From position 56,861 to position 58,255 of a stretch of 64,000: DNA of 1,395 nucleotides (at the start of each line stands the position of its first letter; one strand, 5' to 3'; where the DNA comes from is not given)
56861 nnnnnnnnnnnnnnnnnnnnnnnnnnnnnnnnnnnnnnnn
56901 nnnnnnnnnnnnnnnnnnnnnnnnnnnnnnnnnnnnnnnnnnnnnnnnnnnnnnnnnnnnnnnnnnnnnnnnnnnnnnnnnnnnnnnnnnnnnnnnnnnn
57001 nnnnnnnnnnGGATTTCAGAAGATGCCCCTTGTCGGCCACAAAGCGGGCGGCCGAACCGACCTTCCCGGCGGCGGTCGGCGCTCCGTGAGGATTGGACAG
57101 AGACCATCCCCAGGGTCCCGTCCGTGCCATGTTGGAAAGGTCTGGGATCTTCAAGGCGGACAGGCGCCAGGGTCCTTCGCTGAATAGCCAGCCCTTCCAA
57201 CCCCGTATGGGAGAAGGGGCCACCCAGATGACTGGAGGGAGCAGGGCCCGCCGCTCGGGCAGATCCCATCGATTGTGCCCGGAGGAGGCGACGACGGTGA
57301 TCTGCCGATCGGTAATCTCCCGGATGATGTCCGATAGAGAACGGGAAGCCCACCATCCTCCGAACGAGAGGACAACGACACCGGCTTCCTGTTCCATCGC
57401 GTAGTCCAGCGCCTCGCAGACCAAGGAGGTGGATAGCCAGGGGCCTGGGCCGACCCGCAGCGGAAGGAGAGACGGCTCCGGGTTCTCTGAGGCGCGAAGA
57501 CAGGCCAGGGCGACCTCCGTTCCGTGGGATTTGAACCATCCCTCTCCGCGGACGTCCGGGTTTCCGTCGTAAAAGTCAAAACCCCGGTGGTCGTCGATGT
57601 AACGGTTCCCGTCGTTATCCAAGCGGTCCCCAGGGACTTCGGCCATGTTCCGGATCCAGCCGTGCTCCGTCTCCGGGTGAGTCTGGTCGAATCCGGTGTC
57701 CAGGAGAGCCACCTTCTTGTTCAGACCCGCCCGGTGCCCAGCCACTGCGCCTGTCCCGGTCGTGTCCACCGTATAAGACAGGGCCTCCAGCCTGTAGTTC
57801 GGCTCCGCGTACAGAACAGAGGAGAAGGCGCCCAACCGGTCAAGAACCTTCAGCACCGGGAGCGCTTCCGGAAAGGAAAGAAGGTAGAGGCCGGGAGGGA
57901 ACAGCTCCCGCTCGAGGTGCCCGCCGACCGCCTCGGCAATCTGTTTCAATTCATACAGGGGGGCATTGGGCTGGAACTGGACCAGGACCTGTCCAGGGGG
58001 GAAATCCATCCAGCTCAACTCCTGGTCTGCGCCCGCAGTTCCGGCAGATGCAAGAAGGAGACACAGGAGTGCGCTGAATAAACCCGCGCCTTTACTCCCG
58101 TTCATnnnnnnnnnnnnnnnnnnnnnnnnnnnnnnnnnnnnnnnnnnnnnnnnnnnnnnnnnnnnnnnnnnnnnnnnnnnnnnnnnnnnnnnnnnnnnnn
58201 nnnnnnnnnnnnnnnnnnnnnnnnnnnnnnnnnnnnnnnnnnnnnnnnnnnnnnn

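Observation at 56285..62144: Paralogous subtilase-LamG proteins flank a UXS/GT4 pair; one is probably active and membrane-anchored, the other has lost the catalytic His/Asn/Ser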

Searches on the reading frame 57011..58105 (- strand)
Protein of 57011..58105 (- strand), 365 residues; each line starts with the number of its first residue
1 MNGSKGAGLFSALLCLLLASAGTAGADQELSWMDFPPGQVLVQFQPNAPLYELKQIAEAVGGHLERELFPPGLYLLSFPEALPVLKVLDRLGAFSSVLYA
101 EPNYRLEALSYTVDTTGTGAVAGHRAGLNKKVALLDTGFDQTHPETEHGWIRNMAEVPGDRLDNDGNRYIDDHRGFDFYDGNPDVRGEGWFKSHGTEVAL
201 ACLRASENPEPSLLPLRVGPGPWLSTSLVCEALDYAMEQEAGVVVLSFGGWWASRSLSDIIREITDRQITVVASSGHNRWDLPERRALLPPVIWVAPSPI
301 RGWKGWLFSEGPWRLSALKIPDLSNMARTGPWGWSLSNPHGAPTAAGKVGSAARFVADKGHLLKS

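Call 33: find_homologous_proteins(query=A2, max_evalue=1e-10)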
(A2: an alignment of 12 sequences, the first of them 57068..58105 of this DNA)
Query A2 (12 sequences) (346 aa, profile of the alignment): 404 proteins with E <= 1e-10 among 8000 candidates; the best 120 are listed.
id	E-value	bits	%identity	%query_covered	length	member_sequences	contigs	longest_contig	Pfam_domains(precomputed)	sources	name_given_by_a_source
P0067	5.2e-173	594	37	96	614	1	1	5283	PF22148.2,PF00082.28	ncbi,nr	ncbi:MAG: S8 family serine peptidase [Candidatus Omnitrophica bacterium]|nr:S8 family serine peptida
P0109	5.8e-163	561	32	88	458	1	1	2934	PF22148.2,PF00082.28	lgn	-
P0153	5.3e-155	534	39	81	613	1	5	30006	PF22148.2,PF00082.28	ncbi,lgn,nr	ncbi:MAG: S8 family serine peptidase [Candidatus Omnitrophica bacterium]|nr:S8 family serine peptida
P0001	2.4e-128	446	100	91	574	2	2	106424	PF22148.2,PF13385.14,PF00082.28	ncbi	-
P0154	4.2e-69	251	30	71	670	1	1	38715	PF22148.2,PF00082.28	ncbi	-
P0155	4.4e-69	251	28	79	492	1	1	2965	PF22148.2,PF00082.28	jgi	jgi:subtilisin family serine protease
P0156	7.2e-69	251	25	77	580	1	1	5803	PF22148.2,PF00082.28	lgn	-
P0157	8.9e-69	250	24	70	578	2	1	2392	PF22148.2,PF00082.28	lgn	-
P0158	2.3e-68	249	31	73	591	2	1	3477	PF22148.2,PF00082.28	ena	-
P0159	9.2e-68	247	27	81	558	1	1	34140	PF22148.2,PF00082.28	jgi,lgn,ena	-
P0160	1.2e-67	247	29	82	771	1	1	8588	PF22148.2,PF00082.28,PF18911.7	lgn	-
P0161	7.9e-67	244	26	71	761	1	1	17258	PF22148.2,PF00041.28,PF00082.28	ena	-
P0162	2.4e-66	242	27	79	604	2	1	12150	PF22148.2,PF00082.28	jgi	jgi:subtilisin family serine protease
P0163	2.5e-66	242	26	90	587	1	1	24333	PF22148.2,PF00082.28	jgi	jgi:subtilisin family serine protease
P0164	4.3e-66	241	31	71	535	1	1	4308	PF22148.2,PF00082.28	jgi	jgi:large repetitive protein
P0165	1.9e-65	239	27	73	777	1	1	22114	PF22148.2,PF00801.27,PF00082.28,PF18911.7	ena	-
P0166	2.2e-65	239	27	69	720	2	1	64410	PF22148.2,PF04151.22,PF00082.28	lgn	-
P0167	4.1e-65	238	28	58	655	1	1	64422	PF07238.20,PF22148.2,PF00082.28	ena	-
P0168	4.2e-65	238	28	76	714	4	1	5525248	PF22148.2,PF04151.22,PF00082.28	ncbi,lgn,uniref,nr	ncbi:S8 family serine peptidase [Neobacillus cucumis]|uniref:S8 family serine peptidase n=1 Tax=Neob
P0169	2.9e-64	235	29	56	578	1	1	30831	PF22148.2,PF00082.28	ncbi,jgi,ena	-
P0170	3.0e-64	235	28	70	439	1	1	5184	PF22148.2,PF00082.28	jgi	jgi:subtilisin family serine protease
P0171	3.5e-64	235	26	60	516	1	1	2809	PF22148.2,PF00082.28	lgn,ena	-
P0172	2.2e-63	233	28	72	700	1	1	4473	PF22148.2,PF17957.8,PF00082.28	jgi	-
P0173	2.9e-63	232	27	71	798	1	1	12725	PF22148.2,PF02225.28,PF00082.28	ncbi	-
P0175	2.1e-62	229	25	98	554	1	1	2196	PF22148.2,PF00082.28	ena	-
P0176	8.3e-62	227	27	87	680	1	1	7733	PF22148.2,PF00041.28,PF00082.28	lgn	-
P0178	2.0e-61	226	25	77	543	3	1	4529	PF00431.27,PF22148.2,PF00082.28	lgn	-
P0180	5.1e-61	225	25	70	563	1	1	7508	PF22148.2,PF00082.28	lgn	-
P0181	5.7e-61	225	28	70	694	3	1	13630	PF22148.2,PF25833.1,PF00041.28,PF00082.28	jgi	-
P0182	6.4e-61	224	31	41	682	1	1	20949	PF22148.2,PF00082.28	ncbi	ncbi:MAG: hypothetical protein C4536_15090, partial [Actinobacteria bacterium]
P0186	3.8e-60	222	26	73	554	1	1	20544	PF22148.2,PF00082.28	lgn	-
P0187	2.6e-59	219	24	71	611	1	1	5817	PF22148.2,PF25833.1,PF00041.28,PF00082.28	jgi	jgi:subtilisin family serine protease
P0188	2.8e-59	219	26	98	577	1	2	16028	PF22148.2,PF00082.28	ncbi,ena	ncbi:MAG: S8 family peptidase [candidate division KSB1 bacterium]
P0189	7.0e-59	218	27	76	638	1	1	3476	PF22148.2,PF00082.28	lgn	-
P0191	1.2e-58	217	28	68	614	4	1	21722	PF22148.2,PF01833.31,PF00082.28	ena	-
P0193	3.0e-58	216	30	70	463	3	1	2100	PF22148.2,PF00082.28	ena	-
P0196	7.7e-58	214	27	69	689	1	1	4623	PF22148.2,PF25833.1,PF00041.28,PF00082.28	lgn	-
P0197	9.1e-58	214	25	78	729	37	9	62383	PF26182.1,PF22148.2,PF02368.25,PF26918.1,PF00082.28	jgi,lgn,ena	-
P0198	1.5e-57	213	28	79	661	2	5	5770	PF22148.2,PF00082.28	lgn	-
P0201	2.9e-57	212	26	71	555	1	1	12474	PF22148.2,PF00082.28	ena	-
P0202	4.1e-57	212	28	71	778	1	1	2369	PF22148.2,PF13517.13,PF00082.28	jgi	jgi:subtilisin family serine protease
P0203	4.9e-57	212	25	63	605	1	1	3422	PF22148.2,PF03793.25,PF00082.28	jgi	jgi:subtilisin family serine protease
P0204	6.1e-57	211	27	76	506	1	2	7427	PF22148.2,PF00082.28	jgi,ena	-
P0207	8.2e-57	211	28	71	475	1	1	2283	PF22148.2,PF00082.28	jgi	-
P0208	1.2e-56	210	23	78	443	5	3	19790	PF22148.2,PF00082.28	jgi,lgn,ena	jgi:subtilisin family serine protease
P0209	1.4e-56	210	26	41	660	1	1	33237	PF22148.2,PF00082.28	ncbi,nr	ncbi:MAG: S8 family serine peptidase, partial [Actinobacteria bacterium]|nr:S8 family serine peptida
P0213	1.7e-55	207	28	74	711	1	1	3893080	PF22148.2,PF04151.22,PF00082.28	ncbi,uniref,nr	ncbi:S8 family serine peptidase [Ectobacillus sp. JY-23]|uniref:S8 family serine peptidase n=1 Tax=E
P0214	3.4e-55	206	30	56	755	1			PF22148.2,PF00082.28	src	-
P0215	3.7e-55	205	31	43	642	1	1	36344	PF22148.2,PF00041.28,PF00082.28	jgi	jgi:serine protease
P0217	5.2e-55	205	33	44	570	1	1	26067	PF22148.2,PF00082.28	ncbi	-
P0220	6.5e-55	205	28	41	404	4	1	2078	PF22148.2,PF00082.28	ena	-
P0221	7.4e-55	204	26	88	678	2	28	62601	PF22148.2,PF00082.28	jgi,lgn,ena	jgi:thermitase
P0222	1.5e-54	203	26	60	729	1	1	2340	PF22148.2,PF00082.28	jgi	jgi:subtilisin family serine protease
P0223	2.3e-54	203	23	90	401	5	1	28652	PF22148.2,PF00082.28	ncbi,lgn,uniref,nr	ncbi:thermitase [Melghiribacillus thermohalophilus]|uniref:Thermitase n=1 Tax=Melghiribacillus therm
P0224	2.3e-54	203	26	84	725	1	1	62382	PF22148.2,PF00082.28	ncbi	-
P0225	6.4e-54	201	28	73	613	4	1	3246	PF22148.2,PF00041.28,PF00082.28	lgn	-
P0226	6.4e-54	201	27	54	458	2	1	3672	PF22148.2,PF00082.28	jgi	-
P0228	1.4e-53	200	27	60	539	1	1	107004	PF00431.27,PF22148.2,PF00082.28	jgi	-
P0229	2.0e-53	200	25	69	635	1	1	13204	PF22148.2,PF00082.28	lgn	-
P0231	4.9e-53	198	28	72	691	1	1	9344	PF22148.2,PF00082.28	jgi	jgi:subtilisin family serine protease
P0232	1.5e-52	197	26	60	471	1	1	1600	PF22148.2,PF00082.28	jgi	jgi:subtilisin family serine protease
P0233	1.6e-52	197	28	76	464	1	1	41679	PF22148.2,PF00082.28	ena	-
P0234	3.4e-52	196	26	79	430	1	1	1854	PF22148.2,PF00082.28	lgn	-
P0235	3.8e-52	196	37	48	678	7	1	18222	PF22148.2,PF02225.28,PF00082.28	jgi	-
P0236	4.5e-52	195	28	75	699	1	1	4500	PF22148.2,PF00801.27,PF00082.28,PF18911.7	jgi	jgi:subtilisin family serine protease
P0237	5.5e-52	195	25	54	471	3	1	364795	PF22148.2,PF00082.28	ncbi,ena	-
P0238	6.5e-52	195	26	72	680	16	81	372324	PF22148.2,PF00082.28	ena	-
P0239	7.3e-52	195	26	80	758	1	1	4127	PF22148.2,PF00082.28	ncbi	-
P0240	7.4e-52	195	26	72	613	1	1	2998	PF22148.2,PF00082.28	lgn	-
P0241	9.0e-52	194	26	88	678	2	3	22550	PF22148.2,PF00082.28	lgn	-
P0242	1.0e-51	194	28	82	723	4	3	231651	PF22148.2,PF00082.28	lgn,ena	-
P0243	1.1e-51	194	29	47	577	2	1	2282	PF22148.2,PF00082.28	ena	-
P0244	2.5e-51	193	26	77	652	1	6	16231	PF22148.2,PF00082.28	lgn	-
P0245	2.5e-51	193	26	71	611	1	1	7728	PF22148.2,PF00041.28,PF00082.28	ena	-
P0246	4.0e-51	192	25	78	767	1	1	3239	PF22148.2,PF00041.28,PF00082.28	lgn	-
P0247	5.0e-51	192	30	42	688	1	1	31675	PF22148.2,PF00801.27,PF08308.18,PF00082.28,PF18911.7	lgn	-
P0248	5.8e-51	192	30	21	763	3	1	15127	PF22148.2,PF20773.6,PF00082.28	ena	-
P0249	1.0e-50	191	27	63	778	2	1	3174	PF22148.2,PF00082.28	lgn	-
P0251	1.7e-50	190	23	88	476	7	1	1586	PF22148.2,PF00082.28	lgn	-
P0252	2.3e-50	190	25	79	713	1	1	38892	PF22148.2,PF00082.28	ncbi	-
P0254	3.3e-50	189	24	96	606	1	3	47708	PF22148.2,PF00041.28,PF00082.28,PF16656.12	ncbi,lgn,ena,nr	ncbi:MAG TPA: hypothetical protein DD435_08450 [Cyanobacteria bacterium UBA8530]|nr:hypothetical pro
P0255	4.6e-50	189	24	69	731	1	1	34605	PF22148.2,PF00801.27,PF00082.28,PF18911.7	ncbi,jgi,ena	-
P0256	7.6e-50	188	27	67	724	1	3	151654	PF22352.3,PF22148.2,PF00801.27,PF00082.28,PF18911.7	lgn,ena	-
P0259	2.2e-49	186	23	79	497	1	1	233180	PF22148.2,PF13860.13,PF00082.28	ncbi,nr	ncbi:peptidase S8 [Bacillaceae bacterium SAS-127]|nr:peptidase S8 [Bacillaceae bacterium SAS-127]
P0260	2.5e-49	186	33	38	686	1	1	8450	PF22148.2,PF02225.28,PF00082.28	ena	-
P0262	2.6e-49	186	30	75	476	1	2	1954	PF22148.2,PF00082.28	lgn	-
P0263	3.3e-49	186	25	65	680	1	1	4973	PF22148.2,PF20773.6,PF00082.28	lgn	-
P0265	5.1e-49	185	27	61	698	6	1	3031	PF22148.2,PF00082.28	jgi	-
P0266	5.2e-49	185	29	57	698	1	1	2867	PF22148.2,PF02225.28,PF00082.28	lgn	-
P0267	9.7e-49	184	30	64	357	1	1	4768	PF22148.2,PF00082.28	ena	-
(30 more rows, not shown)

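Call 70: predict_structure(alignment_id=A7)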
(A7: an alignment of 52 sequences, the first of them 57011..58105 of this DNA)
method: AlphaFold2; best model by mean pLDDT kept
length: 365 residues; sequences in the alignment: 52
mean_pLDDT: 76.9   pTM: 0.77
mean pLDDT of the five models: 76.9, 75.4, 75.3, 74.8, 74.3
residues with pLDDT >= 90: 174; 70-90: 68; 50-70: 50; < 50: 73
segments of 3 or more residues with pLDDT < 50: 1-3, 111-127, 279-287, 300-342
pLDDT, mean of each block of 10 residues (from residue 1): 59 76 58 85 97 98 97 98 96 98 84 36 47 94 91 96 97 97 89 87 79 92 92 97 88 86 93 69 49 71 39 41 38 37 62 70 54
secondary structure, 60 per line:
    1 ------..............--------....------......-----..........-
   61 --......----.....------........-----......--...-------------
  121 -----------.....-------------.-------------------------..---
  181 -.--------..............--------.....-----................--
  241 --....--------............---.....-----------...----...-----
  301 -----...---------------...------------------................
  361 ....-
elements in order: H7-20 H29-32 E39-44 H50-59 E63-68 E73-77 H84-91 E97-102 E105-107 E132-136 H191-204 E213-217 E223-225 H226-238 E243-246 H255-266 E270-274 E293-295 H345-364
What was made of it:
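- On Peptidase S8 (subtilases), as an active enzyme: AF2 pLDDT is below 50 over residues 300-342 (call 70).
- AF2 pLDDT is below 50 over residues 300-342, despite a favourable alignment (call 70).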

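Call 72: fold_search(model_id=the predicted structure, library=pdb)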
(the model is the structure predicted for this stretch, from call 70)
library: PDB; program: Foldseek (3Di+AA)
matches with E <= 10: 1465; with E <= 0.001: 131
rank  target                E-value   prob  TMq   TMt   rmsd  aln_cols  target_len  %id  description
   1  3whi_B                9.1e-13  1.00  0.46  0.47   6.3       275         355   17  Crystal structure of unautoprocessed form of IS1-inserted Pro-subtilisin E (released 2013-12-25)
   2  3whi_A                8.3e-12  1.00  0.47  0.48   5.6       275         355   17  Crystal structure of unautoprocessed form of IS1-inserted Pro-subtilisin E (released 2013-12-25)
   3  4tr2_A                2.0e-11  1.00  0.50  0.39  11.5       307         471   15  Crystal structure of PvSUB1 (released 2014-09-17)
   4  8pol_B                6.0e-11  1.00  0.50  0.39   7.6       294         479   16  Crystal structure of Plasmodium falciparum Sub1 protease (released 2024-03-06)
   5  4tr2_B                8.7e-11  1.00  0.49  0.39  11.5       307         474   15  Crystal structure of PvSUB1 (released 2014-09-17)
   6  1r6v                  1.8e-10  1.00  0.49  0.27   5.7       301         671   18  Crystal structure of fervidolysin from Fervidobacterium pennivorans, a keratinolytic enzyme related to subtilisin (released 2004-10-19)
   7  3afg_B                1.9e-09  1.00  0.52  0.39   8.3       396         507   15  Crystal structure of ProN-Tk-SP from Thermococcus kodakaraensis (released 2010-08-04)
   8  8pol_A                2.3e-09  1.00  0.50  0.39   5.5       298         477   15  Crystal structure of Plasmodium falciparum Sub1 protease (released 2024-03-06)
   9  8uwc                  2.6e-09  1.00  0.43  0.33   7.5       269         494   17  Site-one protease without SPRING (released 2024-07-10)
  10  3vv3_A                9.9e-09  1.00  0.35  0.39   2.5       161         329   28  Crystal structure of deseasin MCP-01 from Pseudoalteromonas sp. SM9913 (released 2013-08-07)
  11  3afg_A                1.7e-08  1.00  0.55  0.42   8.1       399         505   15  Crystal structure of ProN-Tk-SP from Thermococcus kodakaraensis (released 2010-08-04)
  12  3wiv_C                3.6e-08  1.00  0.49  0.46   5.6       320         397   16  Crystal structure of Pro-S324A/D356A (released 2014-10-01)
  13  3wiu_C                4.6e-08  1.00  0.47  0.44   5.9       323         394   17  Crystal structure of Pro-S324A/L349A (released 2014-10-01)
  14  8cp0                  8.0e-08  1.00  0.37  0.39   4.1       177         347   18  Structure of the catalytic domain of P. vivax Sub1 (trigonal crystal form) (released 2023-07-19)
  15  3wiu_B                8.0e-08  1.00  0.48  0.45   5.1       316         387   17  Crystal structure of Pro-S324A/L349A (released 2014-10-01)
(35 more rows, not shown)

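Call 84: find_encoding_contigs(protein=P0153, flank=8000, max_places=2)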
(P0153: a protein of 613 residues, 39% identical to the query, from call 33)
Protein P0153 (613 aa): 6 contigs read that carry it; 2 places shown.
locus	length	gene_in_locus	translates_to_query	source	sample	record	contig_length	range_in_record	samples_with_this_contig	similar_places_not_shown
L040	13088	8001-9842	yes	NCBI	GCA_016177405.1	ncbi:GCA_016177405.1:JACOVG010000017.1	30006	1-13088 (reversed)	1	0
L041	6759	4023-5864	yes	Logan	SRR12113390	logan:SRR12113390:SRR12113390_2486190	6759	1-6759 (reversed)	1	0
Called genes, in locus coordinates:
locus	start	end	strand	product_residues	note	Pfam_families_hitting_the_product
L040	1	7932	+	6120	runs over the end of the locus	-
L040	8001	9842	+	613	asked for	PF22148:Fervidolysin_NPro-like, PF00082:Peptidase_S8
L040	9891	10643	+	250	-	PF00691:OmpA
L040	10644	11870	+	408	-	PF00291:PALP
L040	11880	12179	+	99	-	PF02597:ThiS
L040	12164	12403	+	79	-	PF09383:NIL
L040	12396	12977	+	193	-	PF07638:Sigma70_ECF (weak), PF04542:Sigma70_r2, PF04545:Sigma70_r4 (faint), PF08281:Sigma70_r4_2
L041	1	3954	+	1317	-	?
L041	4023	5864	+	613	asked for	PF22148:Fervidolysin_NPro-like, PF00082:Peptidase_S8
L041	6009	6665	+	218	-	PF00691:OmpA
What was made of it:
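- Closest known: Intact fervidolysin-type S8 peptidases of Omnitrophica. Different: They are encoded next to a giant >6000-aa protein and an OmpA-like gene, not in a glycan locus (call 84).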

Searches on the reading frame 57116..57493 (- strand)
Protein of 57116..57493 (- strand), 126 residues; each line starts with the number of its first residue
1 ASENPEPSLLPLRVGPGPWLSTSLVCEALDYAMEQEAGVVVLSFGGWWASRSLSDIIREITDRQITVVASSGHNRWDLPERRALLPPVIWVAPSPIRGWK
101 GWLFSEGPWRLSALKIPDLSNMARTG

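Call 43: find_related_loci(query=A5, collection=metagenome_contigs, flank=10000)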
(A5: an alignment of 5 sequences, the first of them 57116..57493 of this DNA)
Query A5 (126 aa) in metagenome_contigs; peptide patterns used: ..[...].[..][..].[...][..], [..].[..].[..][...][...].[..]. (x = any residue, [..] = any of these).
104 stretches matched a pattern; 1 encode a relative of the query (tblastn E <= 1e-3); 1 distinct loci.
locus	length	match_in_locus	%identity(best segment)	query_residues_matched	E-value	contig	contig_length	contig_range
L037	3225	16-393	40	1-126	1e-32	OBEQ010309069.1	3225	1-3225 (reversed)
